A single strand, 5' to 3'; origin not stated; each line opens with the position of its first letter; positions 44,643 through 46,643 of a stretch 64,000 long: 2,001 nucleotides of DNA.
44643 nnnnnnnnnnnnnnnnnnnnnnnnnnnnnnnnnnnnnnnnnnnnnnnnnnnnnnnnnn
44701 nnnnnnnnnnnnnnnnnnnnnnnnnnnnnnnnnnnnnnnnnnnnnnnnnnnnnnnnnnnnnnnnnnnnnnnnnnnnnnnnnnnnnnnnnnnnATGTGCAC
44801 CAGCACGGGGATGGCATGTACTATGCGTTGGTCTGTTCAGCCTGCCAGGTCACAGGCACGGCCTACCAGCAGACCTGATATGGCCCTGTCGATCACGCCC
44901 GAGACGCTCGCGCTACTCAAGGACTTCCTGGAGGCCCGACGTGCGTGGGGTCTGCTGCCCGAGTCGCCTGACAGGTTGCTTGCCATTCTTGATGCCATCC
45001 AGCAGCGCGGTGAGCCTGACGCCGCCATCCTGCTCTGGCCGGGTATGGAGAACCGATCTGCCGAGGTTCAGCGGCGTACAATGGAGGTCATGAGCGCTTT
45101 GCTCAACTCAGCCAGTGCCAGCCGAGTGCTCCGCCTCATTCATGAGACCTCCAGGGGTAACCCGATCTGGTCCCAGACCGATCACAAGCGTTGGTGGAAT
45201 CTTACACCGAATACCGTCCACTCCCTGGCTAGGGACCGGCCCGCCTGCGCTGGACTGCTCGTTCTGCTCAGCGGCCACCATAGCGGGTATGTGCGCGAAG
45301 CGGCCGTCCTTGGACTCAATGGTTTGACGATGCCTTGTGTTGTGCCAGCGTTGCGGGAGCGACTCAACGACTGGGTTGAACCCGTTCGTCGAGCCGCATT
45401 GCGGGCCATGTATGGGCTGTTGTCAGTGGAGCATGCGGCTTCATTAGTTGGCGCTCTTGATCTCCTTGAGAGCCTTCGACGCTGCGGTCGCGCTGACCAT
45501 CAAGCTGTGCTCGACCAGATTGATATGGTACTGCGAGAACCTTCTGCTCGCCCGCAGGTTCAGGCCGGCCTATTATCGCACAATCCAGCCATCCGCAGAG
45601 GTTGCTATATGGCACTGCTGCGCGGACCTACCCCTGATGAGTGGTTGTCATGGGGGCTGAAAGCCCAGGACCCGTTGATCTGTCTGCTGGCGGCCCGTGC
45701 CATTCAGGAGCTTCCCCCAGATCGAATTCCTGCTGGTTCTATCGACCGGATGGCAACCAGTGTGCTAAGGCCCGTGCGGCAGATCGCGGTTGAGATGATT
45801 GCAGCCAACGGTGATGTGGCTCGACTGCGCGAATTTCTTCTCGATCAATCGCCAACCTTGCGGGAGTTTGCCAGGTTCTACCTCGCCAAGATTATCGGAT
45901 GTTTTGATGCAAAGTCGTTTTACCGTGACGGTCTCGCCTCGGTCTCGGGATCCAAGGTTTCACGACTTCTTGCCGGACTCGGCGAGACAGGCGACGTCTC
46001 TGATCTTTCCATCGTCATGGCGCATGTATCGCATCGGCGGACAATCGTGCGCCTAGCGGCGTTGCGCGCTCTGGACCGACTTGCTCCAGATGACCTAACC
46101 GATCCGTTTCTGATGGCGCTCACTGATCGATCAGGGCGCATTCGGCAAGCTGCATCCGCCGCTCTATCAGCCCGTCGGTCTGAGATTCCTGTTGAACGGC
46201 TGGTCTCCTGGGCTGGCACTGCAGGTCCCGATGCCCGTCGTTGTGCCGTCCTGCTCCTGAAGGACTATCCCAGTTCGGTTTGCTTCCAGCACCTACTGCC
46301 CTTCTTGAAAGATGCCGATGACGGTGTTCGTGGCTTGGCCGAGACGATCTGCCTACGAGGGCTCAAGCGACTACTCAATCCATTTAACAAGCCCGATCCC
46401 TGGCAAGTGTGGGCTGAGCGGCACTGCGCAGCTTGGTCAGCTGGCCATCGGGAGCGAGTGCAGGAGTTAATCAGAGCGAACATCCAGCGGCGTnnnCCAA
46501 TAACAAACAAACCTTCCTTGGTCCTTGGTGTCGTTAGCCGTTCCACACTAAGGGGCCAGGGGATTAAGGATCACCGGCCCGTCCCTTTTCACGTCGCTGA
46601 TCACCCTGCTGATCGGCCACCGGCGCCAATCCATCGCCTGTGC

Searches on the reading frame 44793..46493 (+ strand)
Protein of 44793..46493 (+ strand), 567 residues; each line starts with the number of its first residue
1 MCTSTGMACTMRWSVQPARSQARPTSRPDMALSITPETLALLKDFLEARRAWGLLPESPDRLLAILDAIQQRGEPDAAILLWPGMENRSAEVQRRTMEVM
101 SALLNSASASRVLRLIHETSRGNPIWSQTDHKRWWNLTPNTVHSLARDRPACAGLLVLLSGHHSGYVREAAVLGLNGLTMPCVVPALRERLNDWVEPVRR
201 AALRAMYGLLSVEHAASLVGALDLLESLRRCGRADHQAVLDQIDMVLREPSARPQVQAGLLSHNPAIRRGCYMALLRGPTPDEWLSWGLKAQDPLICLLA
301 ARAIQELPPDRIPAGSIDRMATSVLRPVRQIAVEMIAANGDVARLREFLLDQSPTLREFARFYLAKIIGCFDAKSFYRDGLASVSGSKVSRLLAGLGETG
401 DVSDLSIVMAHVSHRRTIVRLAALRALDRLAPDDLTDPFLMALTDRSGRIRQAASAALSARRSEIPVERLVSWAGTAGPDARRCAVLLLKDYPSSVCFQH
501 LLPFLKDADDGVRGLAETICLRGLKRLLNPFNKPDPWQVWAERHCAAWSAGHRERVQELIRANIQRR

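Call 29: search_protein_families(library=pfam, proteins=[window:44793-46493:+], max_evalue=0.001)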
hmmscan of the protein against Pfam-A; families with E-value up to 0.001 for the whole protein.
window:44793-46493:+ (567 aa): 3 families
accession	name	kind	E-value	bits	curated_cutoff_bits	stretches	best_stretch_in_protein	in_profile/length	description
PF13646.12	HEAT_2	-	2.7e-16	60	27.7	3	151-206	32-87/88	HEAT repeats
PF02985.28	HEAT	-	3.3e-08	33.5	23.5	0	183-211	1-29/31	HEAT repeat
PF12717.13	Cnd1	-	0.00078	20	26.4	0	183-253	22-88/162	non-SMC mitotic condensation complex subunit 1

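Call 30: search_protein_families(library=padloc, proteins=[window:44793-46493:+], max_evalue=0.001)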
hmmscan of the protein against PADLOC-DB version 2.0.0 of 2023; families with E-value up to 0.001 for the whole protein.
window:44793-46493:+ (567 aa): 1 family
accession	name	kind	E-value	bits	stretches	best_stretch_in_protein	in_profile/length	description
PDLC02919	HEAT-ARM_XIII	-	8.2e-09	31.4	1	143-270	569-689/1972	-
